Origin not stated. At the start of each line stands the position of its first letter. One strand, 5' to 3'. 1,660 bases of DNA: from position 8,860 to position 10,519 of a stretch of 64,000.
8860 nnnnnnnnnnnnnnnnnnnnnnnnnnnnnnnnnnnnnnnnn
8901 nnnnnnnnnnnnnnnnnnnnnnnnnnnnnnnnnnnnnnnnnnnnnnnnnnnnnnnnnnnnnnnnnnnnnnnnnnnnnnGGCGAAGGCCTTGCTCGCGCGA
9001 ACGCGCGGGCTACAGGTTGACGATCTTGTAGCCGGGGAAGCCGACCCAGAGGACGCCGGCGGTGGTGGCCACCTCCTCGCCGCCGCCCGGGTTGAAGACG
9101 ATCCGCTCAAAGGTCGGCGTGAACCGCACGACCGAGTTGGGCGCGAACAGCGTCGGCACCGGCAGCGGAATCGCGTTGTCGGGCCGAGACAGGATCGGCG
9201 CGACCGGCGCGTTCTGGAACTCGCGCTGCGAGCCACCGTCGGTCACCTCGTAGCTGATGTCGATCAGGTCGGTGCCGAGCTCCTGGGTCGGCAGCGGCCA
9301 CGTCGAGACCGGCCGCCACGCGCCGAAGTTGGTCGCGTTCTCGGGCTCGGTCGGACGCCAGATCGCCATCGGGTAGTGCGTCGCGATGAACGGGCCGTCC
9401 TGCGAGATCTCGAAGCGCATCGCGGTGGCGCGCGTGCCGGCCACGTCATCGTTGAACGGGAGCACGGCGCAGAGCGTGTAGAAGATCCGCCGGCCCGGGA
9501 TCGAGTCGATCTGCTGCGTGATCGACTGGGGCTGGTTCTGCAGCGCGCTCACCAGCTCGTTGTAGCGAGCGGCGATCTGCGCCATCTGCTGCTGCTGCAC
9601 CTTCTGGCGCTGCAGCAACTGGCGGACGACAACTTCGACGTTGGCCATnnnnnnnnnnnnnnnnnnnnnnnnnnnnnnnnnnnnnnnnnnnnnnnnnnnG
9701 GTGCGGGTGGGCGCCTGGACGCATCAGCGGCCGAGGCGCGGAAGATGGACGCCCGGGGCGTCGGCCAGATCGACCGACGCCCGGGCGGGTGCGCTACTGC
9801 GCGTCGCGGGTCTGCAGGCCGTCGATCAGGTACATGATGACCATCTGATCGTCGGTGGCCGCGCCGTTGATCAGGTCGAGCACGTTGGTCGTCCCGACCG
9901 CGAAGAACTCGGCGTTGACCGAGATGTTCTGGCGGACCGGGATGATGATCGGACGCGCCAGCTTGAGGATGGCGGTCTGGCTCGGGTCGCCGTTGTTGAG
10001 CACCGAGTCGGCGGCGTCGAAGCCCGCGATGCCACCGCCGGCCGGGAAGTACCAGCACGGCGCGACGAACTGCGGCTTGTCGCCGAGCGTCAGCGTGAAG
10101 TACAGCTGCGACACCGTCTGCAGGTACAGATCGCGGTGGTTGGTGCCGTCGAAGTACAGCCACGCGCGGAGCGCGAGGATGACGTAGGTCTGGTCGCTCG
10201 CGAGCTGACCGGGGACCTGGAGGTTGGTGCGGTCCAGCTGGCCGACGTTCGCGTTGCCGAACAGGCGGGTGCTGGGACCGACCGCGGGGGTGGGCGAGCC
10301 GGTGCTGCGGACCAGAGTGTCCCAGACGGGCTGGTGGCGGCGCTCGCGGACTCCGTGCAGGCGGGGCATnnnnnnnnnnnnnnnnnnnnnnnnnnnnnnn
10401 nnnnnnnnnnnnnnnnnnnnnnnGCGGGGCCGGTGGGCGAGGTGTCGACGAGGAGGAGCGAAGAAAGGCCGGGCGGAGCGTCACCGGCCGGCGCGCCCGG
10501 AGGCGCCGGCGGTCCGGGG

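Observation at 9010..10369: Two adjacent ~200-aa beta-rich proteins: single-jelly-roll capsid pair?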

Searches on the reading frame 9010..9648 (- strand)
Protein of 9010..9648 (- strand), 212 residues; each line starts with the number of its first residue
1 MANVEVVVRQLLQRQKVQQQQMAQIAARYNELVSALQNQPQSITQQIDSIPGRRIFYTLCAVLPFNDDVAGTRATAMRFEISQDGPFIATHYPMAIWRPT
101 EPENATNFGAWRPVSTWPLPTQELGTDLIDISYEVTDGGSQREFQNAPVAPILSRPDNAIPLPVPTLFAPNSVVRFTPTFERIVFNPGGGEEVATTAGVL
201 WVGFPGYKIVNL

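Call 3: search_protein_families(library=pfam, proteins=[window:9010-9648:-], max_evalue=1)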
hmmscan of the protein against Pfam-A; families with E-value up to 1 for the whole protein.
window:9010-9648:- (212 aa): 0 families

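Call 4: search_protein_families(library=phrogs, proteins=[window:9010-9648:-], max_evalue=1)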
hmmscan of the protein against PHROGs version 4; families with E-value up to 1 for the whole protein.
window:9010-9648:- (212 aa): 0 families

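Call 11: find_homologous_proteins(query=window:9010-9648:-, max_evalue=0.001)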
Query window:9010-9648:- (212 aa): 418 proteins with E <= 0.001 among 543 candidates; the best 120 are listed.
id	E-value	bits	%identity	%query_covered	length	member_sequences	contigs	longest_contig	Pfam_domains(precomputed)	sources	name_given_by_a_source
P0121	6.1e-131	452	94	100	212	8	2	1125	-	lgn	-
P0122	3.0e-122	424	91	100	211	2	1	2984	-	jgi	-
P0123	1.7e-120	418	89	100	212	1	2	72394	-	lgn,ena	-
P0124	5.3e-118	410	86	100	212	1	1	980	-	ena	-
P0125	3.9e-117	407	87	100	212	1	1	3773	-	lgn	-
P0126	6.5e-103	361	77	100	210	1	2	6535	-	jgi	jgi:hypothetical protein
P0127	2.3e-100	352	77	97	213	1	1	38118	-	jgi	jgi:hypothetical protein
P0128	3.5e-100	352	76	97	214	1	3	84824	-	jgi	jgi:hypothetical protein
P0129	2.7e-99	349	75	100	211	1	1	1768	-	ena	-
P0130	2.4e-94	333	72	99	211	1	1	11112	-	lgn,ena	-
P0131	2.6e-93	329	71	99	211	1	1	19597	-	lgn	-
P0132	8.3e-93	328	71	99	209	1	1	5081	-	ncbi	-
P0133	1.1e-92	327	71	99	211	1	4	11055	-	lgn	-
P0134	1.5e-89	317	71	97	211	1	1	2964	-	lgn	-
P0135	4.4e-88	312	69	99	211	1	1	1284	-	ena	-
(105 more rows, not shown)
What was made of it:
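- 9010..9648 (-): Protein B, 212 aa. Variable Gln-rich N-terminal helix (residues 4-37) followed by a conserved eight-stranded jelly roll. Second conserved virion protein; exact role open. 418 homolog clusters (call 11).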

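Call 20: search_solved_structures(query=A2, max_evalue=10)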
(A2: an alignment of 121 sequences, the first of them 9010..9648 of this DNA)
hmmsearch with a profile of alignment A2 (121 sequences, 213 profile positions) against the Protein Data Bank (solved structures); distinct sequences matched with E-value up to 10: 7.
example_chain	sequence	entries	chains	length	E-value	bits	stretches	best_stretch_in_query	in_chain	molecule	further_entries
8um6_A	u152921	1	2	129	0.063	15.7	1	109-149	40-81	Uncharacterized protein YcnI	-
7me6_A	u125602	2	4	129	0.065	15.6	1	109-149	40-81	Uncharacterized protein YcnI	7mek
6zff_A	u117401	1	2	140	1.5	11.2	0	5-46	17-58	DNA double-strand break repair Rad50 ATPase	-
2zqm_A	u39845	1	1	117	2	10.8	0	10-73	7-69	Prefoldin beta subunit 1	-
8sjj_A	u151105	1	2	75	3.2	10.1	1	6-64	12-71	Septin-14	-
8v2d_y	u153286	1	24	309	3.4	10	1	25-65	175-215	O43_129 component B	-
3k66_A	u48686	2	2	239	6.7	9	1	15-67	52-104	Beta-amyloid-like protein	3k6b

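Call 25: predict_structure(alignment_id=A2)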
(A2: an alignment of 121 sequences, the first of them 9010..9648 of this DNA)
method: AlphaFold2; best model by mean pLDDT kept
length: 212 residues; sequences in the alignment: 121
mean_pLDDT: 89.9   pTM: 0.77
mean pLDDT of the five models: 89.9, 89.4, 87.7, 84.3, 83.9
residues with pLDDT >= 90: 144; 70-90: 54; 50-70: 14; < 50: 0
segments of 3 or more residues with pLDDT < 50: none
pLDDT, mean of each block of 10 residues (from residue 1): 85 96 96 90 86 94 96 95 93 95 93 78 81 85 83 90 92 94 82 92 96 71
secondary structure, 60 per line:
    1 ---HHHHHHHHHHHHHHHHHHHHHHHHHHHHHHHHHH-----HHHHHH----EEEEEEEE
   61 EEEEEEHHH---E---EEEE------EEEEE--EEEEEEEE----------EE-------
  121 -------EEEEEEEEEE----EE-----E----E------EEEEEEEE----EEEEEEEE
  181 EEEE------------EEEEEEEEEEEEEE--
elements in order: H4-37 H43-48 E53-66 E77-80 E87-91 E94-101 E128-137 E161-168 E173-184 E197-210
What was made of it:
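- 9010..9648 (-): AF2 pLDDT 89.9 (call 25).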

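Call 29: fold_search(library=pdb, model_id=the predicted structure)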
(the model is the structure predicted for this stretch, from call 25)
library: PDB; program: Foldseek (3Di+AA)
matches with E <= 10: 1645; with E <= 0.001: 0
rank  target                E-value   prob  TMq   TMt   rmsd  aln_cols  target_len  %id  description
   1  8x26_F                3.9e-03  0.98  0.24  0.12  11.0       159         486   14  Crystal structure of H5 hemagglutinin from human-infecting H5N8 influenza virus in complex with LSTa (released 2025-05-14)
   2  6ona_C                5.7e-03  0.94  0.21  0.11  11.3       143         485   10  Crystal structure of Influenza hemagglutinin from strain A/Hickox/JY2/1940 (released 2019-05-01)
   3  9rkv_N                7.4e-03  0.99  0.32  0.14   9.5       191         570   10  Agrobacterium phage 7-7-1 tail fibers (released 2025-12-10)
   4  9dip_A                7.4e-03  0.96  0.23  0.16  11.3       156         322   15  Crystal structure of H5 hemagglutinin from the influenza virus A/Texas/37/2024 (H5N1) with LSTa (released 2024-12-04)
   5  6ona_A                8.2e-03  0.89  0.21  0.11  11.8       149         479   11  Crystal structure of Influenza hemagglutinin from strain A/Hickox/JY2/1940 (released 2019-05-01)
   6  9n7s_B                8.6e-03  0.97  0.24  0.17   9.4       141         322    8  H1 hemagglutinin (A/California/04/2009) with E47K mutation in HA2 in complex with central stem-targeting Fab ST10 (released 2026-02-18)
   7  9mtj_A                8.6e-03  0.90  0.22  0.16  10.6       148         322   10  Structure of porcine Fab 15-5 in complex with influenza H1N1 A/Solomon Island/3/2006 hemagglutinin (released 2025-09-24)
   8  6uig_A                9.6e-03  0.97  0.25  0.20   8.5       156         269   12  Crystal structure of human monoclonal antibody H7.200 in complex with H7N9 hemagglutinin HA1 (released 2020-10-07)
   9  6h82_A                9.6e-03  0.85  0.26  0.24  13.1       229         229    7  Cryo-EM structure of the archaeal extremophilic internal membrane containing Haloarcula hispanica icosahedral virus 2  (released 2019-04-03)
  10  6n41_C                1.0e-02  0.91  0.21  0.11  11.2       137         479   12  Crystal structure of InvbM.18715.a.KN11: Influenza hemagglutinin from strain A/Netherlands/002P1/1951 (released 2018-12-05)
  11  9dio_I                1.1e-02  0.94  0.23  0.16  10.7       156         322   14  Crystal structure of H5 hemagglutinin Q226L mutant from the influenza virus A/Texas/37/2024 (H5N1) with LSTc (released 2024-12-04)
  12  9nrb_C                1.1e-02  0.93  0.23  0.16  10.4       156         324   12  Crystal structure of H5 hemagglutinin Q226L mutant from the influenza virus A/duck/France/1611008h/16 with LSTc (released 2025-04-23)
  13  8ur5_A                1.1e-02  0.91  0.22  0.20  10.8       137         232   10  I53_dn5 nanoparticle displaying the trimeric HA heads with heptad domain, TH-1heptad-I53_dn5 (local refinement of TH-1 (released 2023-12-27)
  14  7umm_A                1.2e-02  0.98  0.26  0.18   7.7       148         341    7  H1 Solomon Islands 2006 hemagglutinin in complex with Ab109 (released 2022-11-23)
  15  9lv1_A                1.2e-02  0.90  0.21  0.15  12.4       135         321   10  Crystal structure of H1 Haemagglutinin HN/18 from Influenza A virus (released 2026-02-18)
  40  3zmn_A                1.7e-02  0.69  0.27  0.25  13.2       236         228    8  VP17, a capsid protein of bacteriophage P23-77 (released 2013-05-15)
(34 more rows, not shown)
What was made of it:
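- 9010..9648 (-): Foldseek hits are generic jelly rolls, including HHIV-2 6h82_A and P23-77 VP17 3zmn_A at E~1e-2 (call 29).
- Closest known: Sphaerolipoviridae, Simuloviridae and Matshushitaviridae. Different: Structural matches are non-significant (call 29).
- B's Foldseek list contains HHIV-2 6h82_A and P23-77 VP17 3zmn_A (call 29). The VP17 and HHIV-2 matches are non-significant (E 1e-2, TM 0.26) and rank below haemagglutinin heads (call 29).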

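Call 42: search_dna_similar(query=window:9010-9648:-, collection=phages, mode=protein, max_evalue=0.01)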
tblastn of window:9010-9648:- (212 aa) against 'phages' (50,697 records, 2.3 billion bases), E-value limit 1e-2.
No match.

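Call 61: fold_search(library=viral, model_id=the predicted structure)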
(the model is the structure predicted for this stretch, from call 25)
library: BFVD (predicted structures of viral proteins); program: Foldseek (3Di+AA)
matches with E <= 10: 1519; with E <= 0.001: 8
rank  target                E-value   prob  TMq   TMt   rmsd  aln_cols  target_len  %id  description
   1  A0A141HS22            5.5e-05  1.00  0.38  0.37   6.3       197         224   13  (no name in the UniProt tables at hand)
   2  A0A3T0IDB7            1.7e-04  1.00  0.27  0.20  10.7       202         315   11  (no name in the UniProt tables at hand)
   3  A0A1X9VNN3            3.0e-04  1.00  0.28  0.30   9.6       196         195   10  Uncharacterized protein [Mimivirus AB-566-O17]
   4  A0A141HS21            3.2e-04  1.00  0.47  0.44   5.9       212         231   11  (no name in the UniProt tables at hand)
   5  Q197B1                5.7e-04  1.00  0.27  0.11  17.7       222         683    6  Uncharacterized protein 049R [Invertebrate iridescent virus 3]
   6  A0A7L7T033            6.0e-04  0.99  0.26  0.25   9.5       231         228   12  (no name in the UniProt tables at hand)
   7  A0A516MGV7            6.3e-04  1.00  0.30  0.30  12.7       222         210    8  (no name in the UniProt tables at hand)
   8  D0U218                7.0e-04  0.91  0.19  0.19  11.1       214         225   17  Uncharacterized protein [Clavibacter phage CMP1]
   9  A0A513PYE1            1.2e-03  0.99  0.31  0.26   9.1       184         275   12  Capsid protein (Fragment) [Circovirus sp.]
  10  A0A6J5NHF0            1.4e-03  1.00  0.31  0.15   6.8       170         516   13  Uncharacterized protein [uncultured Caudovirales phage]
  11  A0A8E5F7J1            1.5e-03  1.00  0.30  0.45   7.0       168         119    6  (no name in the UniProt tables at hand)
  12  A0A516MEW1            1.6e-03  0.98  0.27  0.06  10.9       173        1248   10  (no name in the UniProt tables at hand)
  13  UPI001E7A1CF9         2.1e-03  1.00  0.30  0.48   6.4       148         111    8  (no name look-up for this kind of identifier)
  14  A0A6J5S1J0            2.1e-03  0.98  0.26  0.18   9.1       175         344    9  Uncharacterized protein [uncultured Caudovirales phage]
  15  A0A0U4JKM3            2.1e-03  0.91  0.22  0.22   9.2       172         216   10  Uncharacterized protein [Arthrobacter phage Galaxy]
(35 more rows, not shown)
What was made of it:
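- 9010..9648 (-): BFVD best E is 5.5e-5, to unnamed proteins (call 61).
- B's hits include haemagglutinin heads, a phage tail fibre, collagen-like proteins and minor tail proteins (calls 29, 61).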

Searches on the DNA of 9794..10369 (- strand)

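Call 108: search_rna_families(source=L014, start=8800, end=11400, threshold=evalue, max_evalue=0.1)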
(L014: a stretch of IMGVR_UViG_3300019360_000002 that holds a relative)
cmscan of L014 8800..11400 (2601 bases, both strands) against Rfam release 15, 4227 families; matches with E-value up to 0.1: 0.
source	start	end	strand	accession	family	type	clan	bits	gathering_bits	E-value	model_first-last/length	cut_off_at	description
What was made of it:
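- Tried and rejected: Rfam found no intron at the interrupted A gene of L014 (call 108).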
